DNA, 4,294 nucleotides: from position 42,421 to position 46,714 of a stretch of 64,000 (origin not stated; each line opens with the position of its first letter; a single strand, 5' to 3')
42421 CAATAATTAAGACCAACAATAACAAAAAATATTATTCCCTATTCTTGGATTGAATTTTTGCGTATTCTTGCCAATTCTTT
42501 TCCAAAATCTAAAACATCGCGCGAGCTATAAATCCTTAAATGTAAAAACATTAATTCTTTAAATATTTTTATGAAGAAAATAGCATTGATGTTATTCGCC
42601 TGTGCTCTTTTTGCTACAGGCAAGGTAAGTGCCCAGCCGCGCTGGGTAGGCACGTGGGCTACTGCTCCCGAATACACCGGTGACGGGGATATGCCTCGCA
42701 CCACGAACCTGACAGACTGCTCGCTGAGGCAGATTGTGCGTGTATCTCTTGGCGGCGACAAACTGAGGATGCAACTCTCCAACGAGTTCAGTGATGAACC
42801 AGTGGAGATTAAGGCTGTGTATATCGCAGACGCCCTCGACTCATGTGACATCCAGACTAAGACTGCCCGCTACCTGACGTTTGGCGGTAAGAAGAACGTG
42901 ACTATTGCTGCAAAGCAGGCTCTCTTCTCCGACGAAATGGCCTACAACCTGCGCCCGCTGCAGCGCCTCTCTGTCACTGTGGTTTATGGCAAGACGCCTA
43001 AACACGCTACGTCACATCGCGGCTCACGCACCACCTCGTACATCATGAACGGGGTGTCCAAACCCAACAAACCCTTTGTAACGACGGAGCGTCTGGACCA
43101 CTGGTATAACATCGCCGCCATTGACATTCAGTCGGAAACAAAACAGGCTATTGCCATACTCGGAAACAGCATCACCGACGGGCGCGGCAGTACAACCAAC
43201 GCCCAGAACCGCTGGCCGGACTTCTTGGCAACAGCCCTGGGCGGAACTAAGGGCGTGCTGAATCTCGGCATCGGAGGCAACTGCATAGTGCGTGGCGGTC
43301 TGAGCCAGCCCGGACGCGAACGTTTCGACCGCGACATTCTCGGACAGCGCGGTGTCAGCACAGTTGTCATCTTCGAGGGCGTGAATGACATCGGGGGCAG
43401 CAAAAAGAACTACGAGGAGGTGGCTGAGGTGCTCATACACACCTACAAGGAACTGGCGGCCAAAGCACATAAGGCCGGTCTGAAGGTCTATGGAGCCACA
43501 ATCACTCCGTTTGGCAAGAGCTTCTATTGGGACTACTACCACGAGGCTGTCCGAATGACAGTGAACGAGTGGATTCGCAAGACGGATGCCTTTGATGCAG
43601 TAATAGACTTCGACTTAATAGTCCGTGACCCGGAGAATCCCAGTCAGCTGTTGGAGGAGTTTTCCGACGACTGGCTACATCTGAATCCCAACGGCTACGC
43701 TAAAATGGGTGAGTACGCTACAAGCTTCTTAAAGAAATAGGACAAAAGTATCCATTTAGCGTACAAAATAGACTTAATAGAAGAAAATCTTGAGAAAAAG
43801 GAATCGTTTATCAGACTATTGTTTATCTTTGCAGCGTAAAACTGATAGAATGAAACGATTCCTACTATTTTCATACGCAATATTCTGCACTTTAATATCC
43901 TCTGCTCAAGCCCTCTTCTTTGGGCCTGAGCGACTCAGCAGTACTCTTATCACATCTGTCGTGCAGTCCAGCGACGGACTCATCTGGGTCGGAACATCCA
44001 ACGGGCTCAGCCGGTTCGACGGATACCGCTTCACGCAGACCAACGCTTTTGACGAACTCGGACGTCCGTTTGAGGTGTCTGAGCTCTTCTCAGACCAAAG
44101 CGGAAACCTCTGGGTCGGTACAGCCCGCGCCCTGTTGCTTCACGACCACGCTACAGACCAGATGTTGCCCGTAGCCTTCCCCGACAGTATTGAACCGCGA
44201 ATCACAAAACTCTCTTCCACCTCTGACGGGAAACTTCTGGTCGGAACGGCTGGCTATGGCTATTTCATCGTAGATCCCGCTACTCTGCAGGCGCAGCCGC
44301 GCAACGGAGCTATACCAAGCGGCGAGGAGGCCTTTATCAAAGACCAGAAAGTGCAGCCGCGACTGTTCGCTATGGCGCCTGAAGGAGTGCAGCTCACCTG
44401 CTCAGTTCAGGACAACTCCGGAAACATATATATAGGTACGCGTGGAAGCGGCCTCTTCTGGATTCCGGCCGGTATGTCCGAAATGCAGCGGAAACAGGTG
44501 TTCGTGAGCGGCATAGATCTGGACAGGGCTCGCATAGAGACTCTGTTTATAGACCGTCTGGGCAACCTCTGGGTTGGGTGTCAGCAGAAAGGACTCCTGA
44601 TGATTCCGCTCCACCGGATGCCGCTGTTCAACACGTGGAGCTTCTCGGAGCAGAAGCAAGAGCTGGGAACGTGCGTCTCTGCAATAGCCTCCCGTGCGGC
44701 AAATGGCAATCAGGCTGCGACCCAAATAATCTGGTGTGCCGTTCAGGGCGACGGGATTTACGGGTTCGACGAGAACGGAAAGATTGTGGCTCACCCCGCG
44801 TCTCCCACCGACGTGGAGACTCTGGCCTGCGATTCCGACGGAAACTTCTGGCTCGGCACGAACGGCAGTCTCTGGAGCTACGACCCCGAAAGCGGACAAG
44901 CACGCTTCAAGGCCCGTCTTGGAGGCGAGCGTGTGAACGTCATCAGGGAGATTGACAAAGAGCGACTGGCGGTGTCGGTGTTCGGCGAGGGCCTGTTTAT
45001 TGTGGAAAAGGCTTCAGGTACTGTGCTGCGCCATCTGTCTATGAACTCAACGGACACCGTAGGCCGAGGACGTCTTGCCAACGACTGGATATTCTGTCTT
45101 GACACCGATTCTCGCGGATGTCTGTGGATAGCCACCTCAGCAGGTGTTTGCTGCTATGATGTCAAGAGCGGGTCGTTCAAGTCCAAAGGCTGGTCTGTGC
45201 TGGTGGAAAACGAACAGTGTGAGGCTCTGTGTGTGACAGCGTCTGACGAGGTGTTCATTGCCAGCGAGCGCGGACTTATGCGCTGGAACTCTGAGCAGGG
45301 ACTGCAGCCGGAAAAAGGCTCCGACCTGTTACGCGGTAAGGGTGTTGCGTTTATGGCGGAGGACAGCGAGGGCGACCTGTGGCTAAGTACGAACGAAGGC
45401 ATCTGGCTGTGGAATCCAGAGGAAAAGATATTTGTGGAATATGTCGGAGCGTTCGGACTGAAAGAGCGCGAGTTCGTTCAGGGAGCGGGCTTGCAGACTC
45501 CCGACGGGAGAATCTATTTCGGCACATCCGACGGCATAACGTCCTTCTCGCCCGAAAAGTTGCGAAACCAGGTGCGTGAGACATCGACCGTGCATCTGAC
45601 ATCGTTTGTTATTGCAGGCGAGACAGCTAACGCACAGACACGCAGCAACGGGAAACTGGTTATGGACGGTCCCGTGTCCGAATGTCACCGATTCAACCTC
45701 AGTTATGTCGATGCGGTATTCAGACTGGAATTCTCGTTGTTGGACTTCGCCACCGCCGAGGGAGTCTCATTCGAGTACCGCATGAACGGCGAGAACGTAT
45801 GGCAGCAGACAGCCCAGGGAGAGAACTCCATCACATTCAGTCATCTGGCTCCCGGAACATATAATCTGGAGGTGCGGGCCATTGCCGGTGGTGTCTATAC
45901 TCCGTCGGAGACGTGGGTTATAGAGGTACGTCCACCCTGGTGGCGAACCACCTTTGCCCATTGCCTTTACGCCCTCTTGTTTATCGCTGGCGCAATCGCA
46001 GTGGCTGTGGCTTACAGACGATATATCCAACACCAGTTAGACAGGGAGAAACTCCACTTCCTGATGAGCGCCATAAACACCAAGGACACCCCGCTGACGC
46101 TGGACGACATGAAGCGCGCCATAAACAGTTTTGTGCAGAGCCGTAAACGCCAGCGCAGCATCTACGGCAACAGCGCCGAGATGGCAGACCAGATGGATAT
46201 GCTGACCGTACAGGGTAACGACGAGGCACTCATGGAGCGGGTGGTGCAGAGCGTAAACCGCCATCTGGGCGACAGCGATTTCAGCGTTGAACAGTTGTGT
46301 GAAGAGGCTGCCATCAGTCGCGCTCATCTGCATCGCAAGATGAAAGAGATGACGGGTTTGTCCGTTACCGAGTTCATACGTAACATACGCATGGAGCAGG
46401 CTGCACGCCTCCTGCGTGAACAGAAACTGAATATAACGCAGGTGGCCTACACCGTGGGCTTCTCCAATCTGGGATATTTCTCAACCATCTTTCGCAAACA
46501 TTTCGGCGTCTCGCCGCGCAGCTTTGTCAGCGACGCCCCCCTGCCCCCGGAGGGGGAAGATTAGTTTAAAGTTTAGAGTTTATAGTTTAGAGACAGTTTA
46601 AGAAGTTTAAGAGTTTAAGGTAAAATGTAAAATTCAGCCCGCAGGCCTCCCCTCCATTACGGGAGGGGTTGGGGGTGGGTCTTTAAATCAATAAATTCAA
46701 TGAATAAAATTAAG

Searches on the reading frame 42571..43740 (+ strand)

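Call 76: search_protein_families(library=pfam, proteins=[window:42571-43740:+], max_evalue=0.0001)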
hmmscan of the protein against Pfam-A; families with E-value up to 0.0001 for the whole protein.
window:42571-43740:+ (389 aa): 2 families
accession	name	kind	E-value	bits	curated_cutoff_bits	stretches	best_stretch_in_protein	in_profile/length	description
PF13472.12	Lipase_GDSL_2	-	4e-25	89.8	32.9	1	197-377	2-177/178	GDSL-like Lipase/Acylhydrolase family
PF00657.28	Lipase_GDSL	-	1.3e-18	68.4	23.6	1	194-382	1-207/208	GDSL-like Lipase/Acylhydrolase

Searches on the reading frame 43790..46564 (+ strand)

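Call 13: search_protein_families(library=pfam, proteins=[window:43790-46564:+])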
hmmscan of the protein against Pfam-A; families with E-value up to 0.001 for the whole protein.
window:43790-46564:+ (924 aa): 7 families
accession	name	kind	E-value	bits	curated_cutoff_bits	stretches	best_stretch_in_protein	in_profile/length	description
PF07494.17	Reg_prop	-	3e-28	94.7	20.4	0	49-71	2-24/24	Two component regulator propeller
PF12833.13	HTH_18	-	4.1e-23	81.9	33.6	1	836-912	1-77/80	Helix-turn-helix domain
PF00165.29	HTH_AraC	-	4.1e-17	62.3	26.6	2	878-912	7-40/42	Bacterial regulatory helix-turn-helix proteins, AraC family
PF08450.18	SGL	-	1.6e-05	25.1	26.3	0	53-114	42-106/246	SMP-30/Gluconolactonase/LRE-like region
PF16819.11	DUF5074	-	1.8e-05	24.4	27.2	0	54-82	184-217/353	Domain of unknown function (DUF5074)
PF07495.19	Y_Y_Y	-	4.4e-05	23.7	26.6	1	653-698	2-47/65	Y_Y_Y domain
PF16967.11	TcfC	-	0.00048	20.1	29.4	1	672-707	27-62/68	E-set like domain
